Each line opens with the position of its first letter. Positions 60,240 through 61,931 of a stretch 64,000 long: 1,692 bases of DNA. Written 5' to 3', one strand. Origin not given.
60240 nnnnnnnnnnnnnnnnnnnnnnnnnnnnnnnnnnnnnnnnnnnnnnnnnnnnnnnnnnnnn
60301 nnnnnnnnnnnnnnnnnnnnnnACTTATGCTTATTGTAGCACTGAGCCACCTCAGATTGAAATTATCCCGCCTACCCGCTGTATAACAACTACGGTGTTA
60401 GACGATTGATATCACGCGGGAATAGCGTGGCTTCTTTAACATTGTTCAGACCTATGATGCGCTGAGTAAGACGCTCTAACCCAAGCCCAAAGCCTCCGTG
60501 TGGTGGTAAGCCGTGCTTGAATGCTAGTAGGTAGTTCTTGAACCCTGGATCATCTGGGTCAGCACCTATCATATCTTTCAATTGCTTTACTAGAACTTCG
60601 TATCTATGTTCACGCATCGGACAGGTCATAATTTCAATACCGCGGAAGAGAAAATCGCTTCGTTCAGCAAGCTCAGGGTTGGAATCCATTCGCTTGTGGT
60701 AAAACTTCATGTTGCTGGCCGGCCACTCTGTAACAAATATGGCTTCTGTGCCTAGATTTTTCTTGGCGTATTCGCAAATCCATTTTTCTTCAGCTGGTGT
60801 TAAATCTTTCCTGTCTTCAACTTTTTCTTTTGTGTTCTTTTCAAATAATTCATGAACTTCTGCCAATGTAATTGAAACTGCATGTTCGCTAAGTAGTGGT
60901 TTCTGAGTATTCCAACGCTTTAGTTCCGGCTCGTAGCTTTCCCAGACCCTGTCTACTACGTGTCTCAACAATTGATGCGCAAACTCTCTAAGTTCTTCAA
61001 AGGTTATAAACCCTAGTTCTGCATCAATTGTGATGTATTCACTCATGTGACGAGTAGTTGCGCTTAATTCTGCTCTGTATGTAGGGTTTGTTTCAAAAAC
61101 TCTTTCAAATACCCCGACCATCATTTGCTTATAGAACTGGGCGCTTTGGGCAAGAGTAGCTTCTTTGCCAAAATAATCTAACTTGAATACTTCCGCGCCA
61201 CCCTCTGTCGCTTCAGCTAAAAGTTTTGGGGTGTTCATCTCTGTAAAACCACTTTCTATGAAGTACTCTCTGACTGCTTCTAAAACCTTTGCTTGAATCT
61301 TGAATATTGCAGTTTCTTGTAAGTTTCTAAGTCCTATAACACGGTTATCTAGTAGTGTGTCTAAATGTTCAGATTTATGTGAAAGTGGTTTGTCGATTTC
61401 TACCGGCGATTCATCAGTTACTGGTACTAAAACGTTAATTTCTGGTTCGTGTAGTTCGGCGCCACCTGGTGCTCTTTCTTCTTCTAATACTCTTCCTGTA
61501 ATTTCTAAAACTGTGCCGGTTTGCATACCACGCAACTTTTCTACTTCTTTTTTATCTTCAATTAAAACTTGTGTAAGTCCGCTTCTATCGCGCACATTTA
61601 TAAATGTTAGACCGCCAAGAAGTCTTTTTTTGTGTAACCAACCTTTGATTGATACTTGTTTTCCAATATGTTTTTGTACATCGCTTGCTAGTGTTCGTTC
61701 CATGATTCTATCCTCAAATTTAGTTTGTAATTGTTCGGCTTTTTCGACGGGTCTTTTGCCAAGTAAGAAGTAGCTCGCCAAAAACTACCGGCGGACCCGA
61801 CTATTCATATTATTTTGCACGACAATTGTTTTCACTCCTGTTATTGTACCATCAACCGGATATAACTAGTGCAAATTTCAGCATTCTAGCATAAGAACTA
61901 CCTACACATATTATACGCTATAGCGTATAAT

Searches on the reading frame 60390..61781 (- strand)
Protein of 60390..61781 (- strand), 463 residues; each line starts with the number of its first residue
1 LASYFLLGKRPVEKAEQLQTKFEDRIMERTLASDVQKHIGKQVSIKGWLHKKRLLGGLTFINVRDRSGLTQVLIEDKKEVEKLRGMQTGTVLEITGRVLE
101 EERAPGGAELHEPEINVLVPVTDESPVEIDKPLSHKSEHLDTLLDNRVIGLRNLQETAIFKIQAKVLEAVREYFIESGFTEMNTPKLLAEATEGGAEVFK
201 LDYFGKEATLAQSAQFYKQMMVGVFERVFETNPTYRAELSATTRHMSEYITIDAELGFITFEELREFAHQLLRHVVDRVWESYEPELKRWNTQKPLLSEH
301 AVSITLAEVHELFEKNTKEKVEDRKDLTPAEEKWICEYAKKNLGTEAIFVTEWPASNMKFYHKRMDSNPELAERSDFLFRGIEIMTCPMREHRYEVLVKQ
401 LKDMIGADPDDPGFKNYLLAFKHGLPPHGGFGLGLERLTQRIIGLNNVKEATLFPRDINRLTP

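Call 25: search_protein_families(library=pfam, proteins=[window:60390-61781:-])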
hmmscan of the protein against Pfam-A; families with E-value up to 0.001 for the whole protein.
window:60390-61781:- (463 aa): 2 families
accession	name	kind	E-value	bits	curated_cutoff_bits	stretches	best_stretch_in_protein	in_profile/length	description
PF00152.25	tRNA-synt_2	-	2.2e-69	234.3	25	1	141-457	3-307/308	tRNA synthetases class II (D, K and N)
PF01336.31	tRNA_anti-codon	-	1.5e-11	44.5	27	1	43-118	1-75/75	OB-fold nucleic acid binding domain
